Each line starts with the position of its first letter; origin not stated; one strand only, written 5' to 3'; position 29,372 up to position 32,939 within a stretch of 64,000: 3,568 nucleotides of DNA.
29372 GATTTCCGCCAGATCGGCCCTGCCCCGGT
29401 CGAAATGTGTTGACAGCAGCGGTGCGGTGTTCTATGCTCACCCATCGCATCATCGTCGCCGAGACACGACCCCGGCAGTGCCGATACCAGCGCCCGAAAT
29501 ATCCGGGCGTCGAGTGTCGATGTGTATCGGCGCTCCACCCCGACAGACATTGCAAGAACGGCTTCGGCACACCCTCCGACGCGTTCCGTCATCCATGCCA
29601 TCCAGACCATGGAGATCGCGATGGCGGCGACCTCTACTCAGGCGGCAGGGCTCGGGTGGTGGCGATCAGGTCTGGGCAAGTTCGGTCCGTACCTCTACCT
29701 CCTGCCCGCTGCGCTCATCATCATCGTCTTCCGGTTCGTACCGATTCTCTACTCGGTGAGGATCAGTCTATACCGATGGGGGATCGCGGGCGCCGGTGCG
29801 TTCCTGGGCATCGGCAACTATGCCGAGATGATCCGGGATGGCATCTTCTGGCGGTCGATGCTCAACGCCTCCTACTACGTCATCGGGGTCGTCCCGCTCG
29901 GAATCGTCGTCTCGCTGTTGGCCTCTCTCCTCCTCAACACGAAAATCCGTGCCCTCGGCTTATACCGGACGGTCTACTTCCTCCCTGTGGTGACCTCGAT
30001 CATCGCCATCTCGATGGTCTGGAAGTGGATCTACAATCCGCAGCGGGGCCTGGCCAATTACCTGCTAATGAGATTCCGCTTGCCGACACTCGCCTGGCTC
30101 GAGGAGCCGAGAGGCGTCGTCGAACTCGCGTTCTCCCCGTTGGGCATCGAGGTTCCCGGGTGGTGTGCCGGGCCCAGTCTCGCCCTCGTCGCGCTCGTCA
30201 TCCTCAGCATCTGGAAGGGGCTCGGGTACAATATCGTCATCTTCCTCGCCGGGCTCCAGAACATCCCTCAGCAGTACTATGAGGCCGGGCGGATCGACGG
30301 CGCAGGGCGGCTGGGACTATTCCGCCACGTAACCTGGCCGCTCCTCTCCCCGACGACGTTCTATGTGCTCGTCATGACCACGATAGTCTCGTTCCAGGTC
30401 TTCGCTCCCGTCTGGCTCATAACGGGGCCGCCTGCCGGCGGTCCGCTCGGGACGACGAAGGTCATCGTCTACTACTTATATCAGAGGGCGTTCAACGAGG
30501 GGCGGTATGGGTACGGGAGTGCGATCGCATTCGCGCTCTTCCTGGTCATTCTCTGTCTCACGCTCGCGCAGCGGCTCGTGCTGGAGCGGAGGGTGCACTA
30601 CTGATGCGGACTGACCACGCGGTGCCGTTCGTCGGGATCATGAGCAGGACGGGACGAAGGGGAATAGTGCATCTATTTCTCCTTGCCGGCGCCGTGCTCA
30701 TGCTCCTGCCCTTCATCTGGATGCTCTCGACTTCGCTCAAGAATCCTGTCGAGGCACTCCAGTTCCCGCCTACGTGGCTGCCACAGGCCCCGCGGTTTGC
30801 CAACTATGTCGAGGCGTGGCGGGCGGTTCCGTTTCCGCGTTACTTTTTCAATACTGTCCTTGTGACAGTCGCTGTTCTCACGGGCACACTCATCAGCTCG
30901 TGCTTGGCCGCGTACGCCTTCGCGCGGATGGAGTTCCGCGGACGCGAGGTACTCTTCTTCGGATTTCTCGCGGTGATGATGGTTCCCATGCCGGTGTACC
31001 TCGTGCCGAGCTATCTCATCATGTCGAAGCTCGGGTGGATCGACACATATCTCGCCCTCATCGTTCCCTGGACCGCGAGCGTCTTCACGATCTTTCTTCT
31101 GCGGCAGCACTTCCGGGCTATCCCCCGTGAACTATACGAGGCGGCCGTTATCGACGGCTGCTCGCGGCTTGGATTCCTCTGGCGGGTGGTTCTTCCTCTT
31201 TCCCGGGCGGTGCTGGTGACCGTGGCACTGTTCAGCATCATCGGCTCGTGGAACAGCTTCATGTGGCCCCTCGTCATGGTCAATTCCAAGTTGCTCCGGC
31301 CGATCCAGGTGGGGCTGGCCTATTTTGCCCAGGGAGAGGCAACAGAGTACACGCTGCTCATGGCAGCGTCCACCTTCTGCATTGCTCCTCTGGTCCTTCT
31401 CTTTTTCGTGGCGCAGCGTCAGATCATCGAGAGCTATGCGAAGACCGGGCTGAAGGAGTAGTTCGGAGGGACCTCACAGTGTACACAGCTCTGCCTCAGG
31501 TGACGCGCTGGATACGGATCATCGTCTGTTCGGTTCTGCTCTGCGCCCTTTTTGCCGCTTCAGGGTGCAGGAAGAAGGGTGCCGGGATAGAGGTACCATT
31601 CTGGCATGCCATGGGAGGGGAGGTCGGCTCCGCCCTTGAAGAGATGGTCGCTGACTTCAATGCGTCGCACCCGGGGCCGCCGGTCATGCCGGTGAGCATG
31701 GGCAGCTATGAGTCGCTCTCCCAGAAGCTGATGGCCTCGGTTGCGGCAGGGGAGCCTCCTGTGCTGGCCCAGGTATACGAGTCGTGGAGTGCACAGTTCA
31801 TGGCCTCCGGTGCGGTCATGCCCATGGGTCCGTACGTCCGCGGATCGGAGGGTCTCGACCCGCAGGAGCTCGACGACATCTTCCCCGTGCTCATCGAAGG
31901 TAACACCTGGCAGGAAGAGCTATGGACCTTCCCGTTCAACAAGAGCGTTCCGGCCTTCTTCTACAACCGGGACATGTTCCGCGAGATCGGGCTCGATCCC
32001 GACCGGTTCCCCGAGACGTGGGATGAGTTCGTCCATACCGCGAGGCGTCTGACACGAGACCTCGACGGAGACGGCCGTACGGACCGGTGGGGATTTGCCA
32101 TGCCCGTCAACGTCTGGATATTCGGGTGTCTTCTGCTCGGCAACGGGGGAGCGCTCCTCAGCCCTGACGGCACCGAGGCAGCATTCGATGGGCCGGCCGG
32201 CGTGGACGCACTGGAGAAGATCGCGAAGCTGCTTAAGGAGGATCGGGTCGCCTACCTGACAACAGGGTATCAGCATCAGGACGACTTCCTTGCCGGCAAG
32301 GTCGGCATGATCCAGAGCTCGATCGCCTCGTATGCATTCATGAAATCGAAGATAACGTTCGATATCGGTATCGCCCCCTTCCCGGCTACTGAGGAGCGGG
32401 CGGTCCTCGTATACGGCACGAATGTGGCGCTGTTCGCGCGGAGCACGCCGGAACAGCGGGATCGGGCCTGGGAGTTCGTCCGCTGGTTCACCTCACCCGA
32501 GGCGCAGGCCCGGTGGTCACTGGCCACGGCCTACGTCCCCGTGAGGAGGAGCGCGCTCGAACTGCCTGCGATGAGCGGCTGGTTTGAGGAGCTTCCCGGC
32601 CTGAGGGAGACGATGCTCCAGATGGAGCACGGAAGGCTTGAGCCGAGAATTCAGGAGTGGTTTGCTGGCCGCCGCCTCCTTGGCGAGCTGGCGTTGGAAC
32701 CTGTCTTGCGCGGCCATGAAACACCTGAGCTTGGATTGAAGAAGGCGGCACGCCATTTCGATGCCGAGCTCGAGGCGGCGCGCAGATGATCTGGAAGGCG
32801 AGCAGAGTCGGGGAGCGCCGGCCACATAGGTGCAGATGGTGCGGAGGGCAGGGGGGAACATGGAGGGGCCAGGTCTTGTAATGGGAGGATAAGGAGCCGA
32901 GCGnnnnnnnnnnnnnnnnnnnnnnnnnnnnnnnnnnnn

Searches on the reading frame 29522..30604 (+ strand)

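Call 8: search_protein_families(library=pfam, proteins=[window:29522-30604:+], max_evalue=0.001)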
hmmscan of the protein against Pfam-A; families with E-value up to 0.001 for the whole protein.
window:29522-30604:+ (360 aa): 1 family
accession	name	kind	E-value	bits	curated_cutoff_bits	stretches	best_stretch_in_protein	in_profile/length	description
PF00528.27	BPD_transp_1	-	2.2e-16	60.5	26.4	1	127-356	1-181/184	Binding-protein-dependent transport system inner membrane component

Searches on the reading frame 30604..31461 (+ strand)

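Call 8: search_protein_families(library=pfam, proteins=[window:30604-31461:+], max_evalue=0.001)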
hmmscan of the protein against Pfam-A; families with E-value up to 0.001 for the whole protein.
window:30604-31461:+ (285 aa): 1 family
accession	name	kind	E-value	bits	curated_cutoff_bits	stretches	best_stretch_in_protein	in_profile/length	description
PF00528.27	BPD_transp_1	-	5.8e-20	72.2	26.4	1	102-274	8-178/184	Binding-protein-dependent transport system inner membrane component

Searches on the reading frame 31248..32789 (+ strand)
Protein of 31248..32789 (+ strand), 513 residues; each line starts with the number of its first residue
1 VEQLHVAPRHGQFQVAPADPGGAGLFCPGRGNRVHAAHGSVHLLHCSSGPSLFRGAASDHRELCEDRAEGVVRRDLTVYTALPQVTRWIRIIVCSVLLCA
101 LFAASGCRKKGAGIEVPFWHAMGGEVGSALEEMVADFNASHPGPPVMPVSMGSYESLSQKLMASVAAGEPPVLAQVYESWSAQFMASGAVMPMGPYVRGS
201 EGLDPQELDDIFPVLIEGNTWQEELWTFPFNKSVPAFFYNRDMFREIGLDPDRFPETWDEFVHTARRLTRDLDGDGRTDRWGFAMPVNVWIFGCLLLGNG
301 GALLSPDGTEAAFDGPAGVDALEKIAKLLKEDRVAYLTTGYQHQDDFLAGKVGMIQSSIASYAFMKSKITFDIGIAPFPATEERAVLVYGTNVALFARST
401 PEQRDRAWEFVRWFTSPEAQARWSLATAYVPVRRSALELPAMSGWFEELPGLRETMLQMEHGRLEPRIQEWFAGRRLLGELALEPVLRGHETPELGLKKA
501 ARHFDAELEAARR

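Call 8: search_protein_families(library=pfam, proteins=[window:31248-32789:+], max_evalue=0.001)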
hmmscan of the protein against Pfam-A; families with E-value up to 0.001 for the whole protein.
window:31248-32789:+ (513 aa): 2 families
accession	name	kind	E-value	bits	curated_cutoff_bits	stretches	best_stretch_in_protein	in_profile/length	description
PF01547.30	SBP_bac_1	-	7.3e-41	141.6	26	1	125-421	6-307/307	Bacterial extracellular solute-binding protein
PF13416.11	SBP_bac_8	-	3.1e-40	139.2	27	1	132-443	1-268/279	Bacterial extracellular solute-binding protein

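Call 37: search_protein_families(library=ncbifam, proteins=[window:31248-32789:+], max_evalue=0.1)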
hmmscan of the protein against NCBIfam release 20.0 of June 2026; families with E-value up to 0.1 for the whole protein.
window:31248-32789:+ (513 aa): 3 families
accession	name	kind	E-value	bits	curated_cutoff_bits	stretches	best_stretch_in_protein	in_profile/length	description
NF008211.0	PRK10974.1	equivalog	5.3e-42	143.9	411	1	102-460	15-379/439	sn-glycerol-3-phosphate ABC transporter substrate-binding protein UgpB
TIGR03850.1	bind_CPR_0540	equivalog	3.5e-05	22.6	299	1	223-265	149-188/437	carbohydrate ABC transporter substrate-binding protein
TIGR03851.1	chitin_NgcE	equivalog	0.0082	15.1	399.65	1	208-266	136-191/450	N-acetylglucosamine/diacetylchitobiose ABC transporter substrate-binding protein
